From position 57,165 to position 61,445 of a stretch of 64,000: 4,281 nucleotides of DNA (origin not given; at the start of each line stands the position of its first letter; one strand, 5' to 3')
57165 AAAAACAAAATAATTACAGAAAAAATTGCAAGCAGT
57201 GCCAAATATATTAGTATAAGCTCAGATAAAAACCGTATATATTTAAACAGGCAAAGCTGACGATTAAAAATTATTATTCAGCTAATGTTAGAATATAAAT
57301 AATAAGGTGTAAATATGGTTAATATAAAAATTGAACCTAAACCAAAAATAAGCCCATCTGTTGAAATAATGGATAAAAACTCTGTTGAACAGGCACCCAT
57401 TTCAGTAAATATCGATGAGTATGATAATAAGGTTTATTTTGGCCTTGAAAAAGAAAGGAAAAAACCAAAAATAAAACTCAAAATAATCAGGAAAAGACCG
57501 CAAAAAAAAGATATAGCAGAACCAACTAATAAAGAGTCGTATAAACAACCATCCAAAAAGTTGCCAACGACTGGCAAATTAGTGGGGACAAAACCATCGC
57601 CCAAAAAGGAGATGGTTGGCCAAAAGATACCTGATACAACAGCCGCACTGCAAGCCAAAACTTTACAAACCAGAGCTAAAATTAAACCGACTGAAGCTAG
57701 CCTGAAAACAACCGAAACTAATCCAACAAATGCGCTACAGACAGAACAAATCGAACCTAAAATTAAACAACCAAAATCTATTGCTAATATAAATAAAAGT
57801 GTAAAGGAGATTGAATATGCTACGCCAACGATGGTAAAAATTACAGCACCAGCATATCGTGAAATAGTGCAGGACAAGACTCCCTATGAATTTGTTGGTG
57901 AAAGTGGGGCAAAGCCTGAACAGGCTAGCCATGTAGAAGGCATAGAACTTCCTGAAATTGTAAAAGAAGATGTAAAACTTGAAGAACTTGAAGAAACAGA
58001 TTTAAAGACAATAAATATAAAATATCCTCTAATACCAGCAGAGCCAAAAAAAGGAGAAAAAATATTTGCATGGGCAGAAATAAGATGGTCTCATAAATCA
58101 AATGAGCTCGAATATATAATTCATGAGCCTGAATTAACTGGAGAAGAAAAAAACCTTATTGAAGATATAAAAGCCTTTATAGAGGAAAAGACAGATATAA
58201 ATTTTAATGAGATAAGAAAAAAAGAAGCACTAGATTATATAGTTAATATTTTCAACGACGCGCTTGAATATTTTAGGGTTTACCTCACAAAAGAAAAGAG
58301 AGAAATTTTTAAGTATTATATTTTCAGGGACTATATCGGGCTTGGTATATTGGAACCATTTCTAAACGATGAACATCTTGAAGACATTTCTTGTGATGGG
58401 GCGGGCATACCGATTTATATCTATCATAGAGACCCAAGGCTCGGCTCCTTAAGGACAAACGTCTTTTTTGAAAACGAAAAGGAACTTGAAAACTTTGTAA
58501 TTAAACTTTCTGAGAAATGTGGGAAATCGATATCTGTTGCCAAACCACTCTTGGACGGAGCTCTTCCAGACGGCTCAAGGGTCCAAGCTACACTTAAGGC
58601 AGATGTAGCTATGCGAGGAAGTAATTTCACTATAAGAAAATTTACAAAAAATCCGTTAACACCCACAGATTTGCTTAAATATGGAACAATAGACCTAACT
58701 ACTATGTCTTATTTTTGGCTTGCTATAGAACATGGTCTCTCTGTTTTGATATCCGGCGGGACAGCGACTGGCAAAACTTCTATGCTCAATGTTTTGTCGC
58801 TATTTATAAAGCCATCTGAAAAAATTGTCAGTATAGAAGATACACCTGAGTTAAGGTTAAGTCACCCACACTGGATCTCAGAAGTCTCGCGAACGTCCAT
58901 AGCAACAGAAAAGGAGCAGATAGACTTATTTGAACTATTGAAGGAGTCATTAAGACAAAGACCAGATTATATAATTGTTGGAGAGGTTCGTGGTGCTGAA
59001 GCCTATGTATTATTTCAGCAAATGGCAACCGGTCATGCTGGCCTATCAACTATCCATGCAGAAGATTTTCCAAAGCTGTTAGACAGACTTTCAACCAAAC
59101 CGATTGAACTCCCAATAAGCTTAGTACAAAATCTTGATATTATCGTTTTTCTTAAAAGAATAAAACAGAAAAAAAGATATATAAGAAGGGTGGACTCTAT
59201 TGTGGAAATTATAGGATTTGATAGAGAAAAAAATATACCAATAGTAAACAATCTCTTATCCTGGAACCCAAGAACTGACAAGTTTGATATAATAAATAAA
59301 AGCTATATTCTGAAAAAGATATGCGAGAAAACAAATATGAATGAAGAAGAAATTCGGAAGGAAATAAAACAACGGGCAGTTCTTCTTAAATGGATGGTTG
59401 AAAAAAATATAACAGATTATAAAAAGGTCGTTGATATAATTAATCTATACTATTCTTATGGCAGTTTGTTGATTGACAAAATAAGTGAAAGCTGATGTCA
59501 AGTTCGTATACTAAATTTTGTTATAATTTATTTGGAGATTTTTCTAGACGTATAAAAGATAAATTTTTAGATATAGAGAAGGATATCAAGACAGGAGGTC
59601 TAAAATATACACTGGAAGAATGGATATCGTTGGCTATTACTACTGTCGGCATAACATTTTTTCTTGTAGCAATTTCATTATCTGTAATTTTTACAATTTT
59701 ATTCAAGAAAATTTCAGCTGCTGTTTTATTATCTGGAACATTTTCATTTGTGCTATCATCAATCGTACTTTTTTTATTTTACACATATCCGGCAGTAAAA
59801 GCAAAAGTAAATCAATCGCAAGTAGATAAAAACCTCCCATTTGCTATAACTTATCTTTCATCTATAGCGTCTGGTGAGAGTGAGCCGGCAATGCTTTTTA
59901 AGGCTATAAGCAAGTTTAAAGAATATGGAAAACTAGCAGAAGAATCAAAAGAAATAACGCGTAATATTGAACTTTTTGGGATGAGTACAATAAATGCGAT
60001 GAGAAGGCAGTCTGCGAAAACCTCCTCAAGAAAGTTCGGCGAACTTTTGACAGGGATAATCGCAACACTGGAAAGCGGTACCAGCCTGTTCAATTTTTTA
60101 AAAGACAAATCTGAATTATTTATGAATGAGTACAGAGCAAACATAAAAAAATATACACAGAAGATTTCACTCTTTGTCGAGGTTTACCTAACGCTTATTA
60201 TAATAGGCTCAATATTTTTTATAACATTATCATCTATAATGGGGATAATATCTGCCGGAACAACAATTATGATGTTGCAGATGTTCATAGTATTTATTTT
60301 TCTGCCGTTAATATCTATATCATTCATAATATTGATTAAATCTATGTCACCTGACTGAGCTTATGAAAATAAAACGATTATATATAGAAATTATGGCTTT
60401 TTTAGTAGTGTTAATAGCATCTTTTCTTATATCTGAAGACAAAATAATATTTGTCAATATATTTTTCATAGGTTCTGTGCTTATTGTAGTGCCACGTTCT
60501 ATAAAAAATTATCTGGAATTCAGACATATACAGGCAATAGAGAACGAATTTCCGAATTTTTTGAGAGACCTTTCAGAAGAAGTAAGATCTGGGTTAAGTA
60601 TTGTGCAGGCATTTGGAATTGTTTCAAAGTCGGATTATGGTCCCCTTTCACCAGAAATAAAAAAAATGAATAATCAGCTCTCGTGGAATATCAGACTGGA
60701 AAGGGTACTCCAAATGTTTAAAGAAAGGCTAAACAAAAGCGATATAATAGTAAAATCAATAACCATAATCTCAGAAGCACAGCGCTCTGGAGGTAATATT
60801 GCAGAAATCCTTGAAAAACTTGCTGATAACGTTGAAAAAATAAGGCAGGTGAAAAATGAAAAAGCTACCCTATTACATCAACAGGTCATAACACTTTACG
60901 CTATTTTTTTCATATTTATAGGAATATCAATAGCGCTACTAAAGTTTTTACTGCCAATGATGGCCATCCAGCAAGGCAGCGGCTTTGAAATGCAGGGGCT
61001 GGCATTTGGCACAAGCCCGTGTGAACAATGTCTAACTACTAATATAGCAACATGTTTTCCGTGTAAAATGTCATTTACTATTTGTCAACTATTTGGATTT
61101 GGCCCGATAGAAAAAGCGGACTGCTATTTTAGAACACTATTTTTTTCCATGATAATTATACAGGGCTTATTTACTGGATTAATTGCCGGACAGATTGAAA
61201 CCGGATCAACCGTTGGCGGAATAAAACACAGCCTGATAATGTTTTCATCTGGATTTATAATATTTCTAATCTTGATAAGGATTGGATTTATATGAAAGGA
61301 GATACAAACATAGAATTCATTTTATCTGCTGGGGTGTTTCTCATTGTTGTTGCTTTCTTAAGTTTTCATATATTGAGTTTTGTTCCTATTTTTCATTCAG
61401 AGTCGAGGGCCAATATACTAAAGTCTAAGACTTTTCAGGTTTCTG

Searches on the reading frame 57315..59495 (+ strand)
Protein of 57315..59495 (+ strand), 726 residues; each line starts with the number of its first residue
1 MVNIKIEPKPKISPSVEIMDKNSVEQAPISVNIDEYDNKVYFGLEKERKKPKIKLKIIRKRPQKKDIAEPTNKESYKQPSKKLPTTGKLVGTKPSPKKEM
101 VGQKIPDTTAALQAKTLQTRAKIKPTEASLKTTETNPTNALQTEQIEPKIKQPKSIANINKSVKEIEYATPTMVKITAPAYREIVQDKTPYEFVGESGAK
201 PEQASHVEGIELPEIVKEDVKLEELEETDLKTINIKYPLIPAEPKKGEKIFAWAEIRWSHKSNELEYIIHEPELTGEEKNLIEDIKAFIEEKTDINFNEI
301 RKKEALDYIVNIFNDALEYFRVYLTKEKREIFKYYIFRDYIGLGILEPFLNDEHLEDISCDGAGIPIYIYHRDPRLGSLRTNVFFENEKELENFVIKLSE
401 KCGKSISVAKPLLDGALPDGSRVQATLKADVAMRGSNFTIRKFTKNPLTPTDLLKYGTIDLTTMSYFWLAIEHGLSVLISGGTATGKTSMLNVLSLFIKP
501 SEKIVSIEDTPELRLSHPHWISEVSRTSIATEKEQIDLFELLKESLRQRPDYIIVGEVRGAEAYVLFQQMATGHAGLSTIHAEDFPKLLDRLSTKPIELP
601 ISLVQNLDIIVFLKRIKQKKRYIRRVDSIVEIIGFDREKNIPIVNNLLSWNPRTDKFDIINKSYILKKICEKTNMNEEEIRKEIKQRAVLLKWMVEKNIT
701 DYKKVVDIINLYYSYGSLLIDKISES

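Call 14: search_protein_families(library=pfam, proteins=[window:57315-59495:+], max_evalue=0.00001)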
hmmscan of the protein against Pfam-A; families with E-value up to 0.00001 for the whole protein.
window:57315-59495:+ (726 aa): 2 families
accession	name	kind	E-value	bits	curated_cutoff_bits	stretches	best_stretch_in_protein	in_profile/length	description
PF00437.27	T2SSE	-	1e-32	113.7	24.9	1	406-598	66-261/370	Type II/IV secretion system protein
PF23989.1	PilB3_C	-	5.1e-07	30.2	27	1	654-714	2-61/83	PilB3-like, C-terminal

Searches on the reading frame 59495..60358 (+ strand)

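Call 26: search_protein_families(library=pfam, proteins=[window:59495-60358:+], max_evalue=0.01)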
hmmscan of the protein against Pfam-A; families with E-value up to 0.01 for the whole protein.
window:59495-60358:+ (287 aa): 2 families
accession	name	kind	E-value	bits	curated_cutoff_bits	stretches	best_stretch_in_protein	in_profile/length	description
PF00482.28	T2SSF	-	1.5e-12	48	25.2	1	118-244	2-123/125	Type II secretion system (T2SS), protein F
PF12698.13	ABC2_membrane_3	-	0.0039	16.8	31.6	1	40-96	237-291/347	ABC-2 family transporter protein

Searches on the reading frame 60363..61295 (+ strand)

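Call 26: search_protein_families(library=pfam, proteins=[window:60363-61295:+], max_evalue=0.01)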
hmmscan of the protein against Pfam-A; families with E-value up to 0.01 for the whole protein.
window:60363-61295:+ (310 aa): 1 family
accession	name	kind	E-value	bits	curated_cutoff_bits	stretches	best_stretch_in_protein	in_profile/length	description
PF00482.28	T2SSF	-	6.8e-21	75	25.2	1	66-192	1-123/125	Type II secretion system (T2SS), protein F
